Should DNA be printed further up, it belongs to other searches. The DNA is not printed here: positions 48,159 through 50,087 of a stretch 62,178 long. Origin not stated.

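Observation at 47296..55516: Candidate new B12-dependent carbon-skeleton rearrangement pathway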

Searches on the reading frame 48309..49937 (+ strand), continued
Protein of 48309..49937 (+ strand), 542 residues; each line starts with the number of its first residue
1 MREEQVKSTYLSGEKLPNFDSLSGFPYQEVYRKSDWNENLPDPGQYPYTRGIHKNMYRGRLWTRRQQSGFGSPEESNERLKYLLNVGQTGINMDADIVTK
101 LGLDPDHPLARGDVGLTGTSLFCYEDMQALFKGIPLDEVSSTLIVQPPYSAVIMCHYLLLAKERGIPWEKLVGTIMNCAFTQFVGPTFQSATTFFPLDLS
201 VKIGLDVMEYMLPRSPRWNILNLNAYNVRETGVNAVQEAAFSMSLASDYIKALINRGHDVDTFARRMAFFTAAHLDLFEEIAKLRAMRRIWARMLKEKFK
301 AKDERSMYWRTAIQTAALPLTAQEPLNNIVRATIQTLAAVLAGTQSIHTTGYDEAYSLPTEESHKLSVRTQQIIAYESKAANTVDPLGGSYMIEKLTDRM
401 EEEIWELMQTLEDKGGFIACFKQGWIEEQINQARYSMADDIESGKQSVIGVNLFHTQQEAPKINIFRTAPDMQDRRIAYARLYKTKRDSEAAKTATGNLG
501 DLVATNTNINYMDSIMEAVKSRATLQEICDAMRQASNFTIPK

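Call 71: search_protein_families(library=pfam, proteins=[L095:4438-5061:-, L115:1872-3161:+, L095:2950-4284:-, L098:2086-3060:+, L098:3371-3802:+, L098:3799-4416:+, L126:15954-16961:+, L126:16986-17591:+, L126:17588-18601:+, L152:17080-17994:+])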
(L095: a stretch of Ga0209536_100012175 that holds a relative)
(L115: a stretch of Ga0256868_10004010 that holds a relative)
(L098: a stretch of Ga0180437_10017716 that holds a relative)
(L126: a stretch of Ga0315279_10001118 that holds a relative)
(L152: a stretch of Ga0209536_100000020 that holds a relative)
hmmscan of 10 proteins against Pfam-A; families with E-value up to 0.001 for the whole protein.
L095:4438-5061:- (207 aa): 1 family
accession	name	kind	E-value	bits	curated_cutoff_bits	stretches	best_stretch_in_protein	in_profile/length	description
PF12654.12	DUF3786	-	1.2e-52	178.5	27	1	22-194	1-174/176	Domain of unknown function (DUF3786)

L115:1872-3161:+ (429 aa): 1 family
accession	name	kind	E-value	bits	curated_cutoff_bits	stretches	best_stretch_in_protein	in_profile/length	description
PF00202.27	Aminotran_3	-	1.6e-76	258.1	30.5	1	37-400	10-375/403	Aminotransferase class-III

L095:2950-4284:- (444 aa): 1 family
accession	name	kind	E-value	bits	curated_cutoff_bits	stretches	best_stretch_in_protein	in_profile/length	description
PF04413.22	Glycos_transf_N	-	2.3e-54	184.1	23.9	1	49-230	2-178/179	3-Deoxy-D-manno-octulosonic-acid transferase (kdotransferase)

L098:2086-3060:+ (324 aa): 1 family
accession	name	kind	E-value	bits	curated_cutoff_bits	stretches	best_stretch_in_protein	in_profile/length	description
PF00137.26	ATP-synt_C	-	3.6e-55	184.5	24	4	176-239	1-60/60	ATP synthase subunit C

L098:3371-3802:+ (143 aa): 1 family
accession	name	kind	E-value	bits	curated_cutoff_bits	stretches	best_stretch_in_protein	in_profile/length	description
PF00430.23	ATP-synt_B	-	5.9e-17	62.4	28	1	7-137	1-131/132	ATP synthase B/B' CF(0)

L098:3799-4416:+ (205 aa): 4 families
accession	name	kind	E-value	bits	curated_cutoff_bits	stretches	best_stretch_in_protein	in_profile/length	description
PF00430.23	ATP-synt_B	-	1.4e-08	35.4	28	1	48-174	6-128/132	ATP synthase B/B' CF(0)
PF04791.21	LMBR1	-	4.5e-06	26.2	31.9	1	4-204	158-319/510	LMBR1-like membrane protein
PF25587.1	Rv2743c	-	3.3e-05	24.1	27.7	1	16-179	34-193/237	Rv2743c family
PF24627.1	PUMA_CC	-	0.00096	19.5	30.1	1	70-113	27-70/74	PUMA coiled-coil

L126:15954-16961:+ (335 aa): 1 family
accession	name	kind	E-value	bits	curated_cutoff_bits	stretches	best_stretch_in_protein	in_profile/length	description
PF00459.30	Inositol_P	-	1.8e-46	159.2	27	1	10-324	8-266/271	Inositol monophosphatase family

L126:16986-17591:+ (201 aa): 4 families
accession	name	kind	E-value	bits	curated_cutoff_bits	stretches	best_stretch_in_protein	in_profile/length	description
PF13671.12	AAA_33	-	2.3e-17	64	27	1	18-163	1-142/143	AAA domain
PF13207.12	AAA_17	-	4.2e-06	27.5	27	1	22-143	1-126/136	AAA domain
PF08433.16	KTI12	-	0.00013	22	22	1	20-149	5-130/271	Chromatin associated protein KTI12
PF01591.24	6PF2K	-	0.00096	19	27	0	17-148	14-157/223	6-phosphofructo-2-kinase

L126:17588-18601:+ (337 aa): 1 family
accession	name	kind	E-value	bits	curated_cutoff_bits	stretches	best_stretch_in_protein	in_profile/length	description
PF01636.29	APH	-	0.0002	21.6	23.2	1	215-281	171-233/239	Phosphotransferase enzyme family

L152:17080-17994:+ (304 aa): 4 families
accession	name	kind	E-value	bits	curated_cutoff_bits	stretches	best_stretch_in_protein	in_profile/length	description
PF03446.21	NAD_binding_2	-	1e-44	152.8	21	1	6-166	2-161/161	NAD binding domain of 6-phosphogluconate dehydrogenase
PF14833.11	NAD_binding_11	-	3.1e-38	131.2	30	1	169-288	1-120/122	NAD-binding of NADP-dependent 3-hydroxyisobutyrate dehydrogenase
PF02737.24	3HCDH_N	-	7.6e-05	23.1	22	1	6-48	2-44/180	3-hydroxyacyl-CoA dehydrogenase, NAD binding domain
PF03807.23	F420_oxidored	-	0.00089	20.3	21.6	0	6-71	2-69/94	NADP oxidoreductase coenzyme F420-dependent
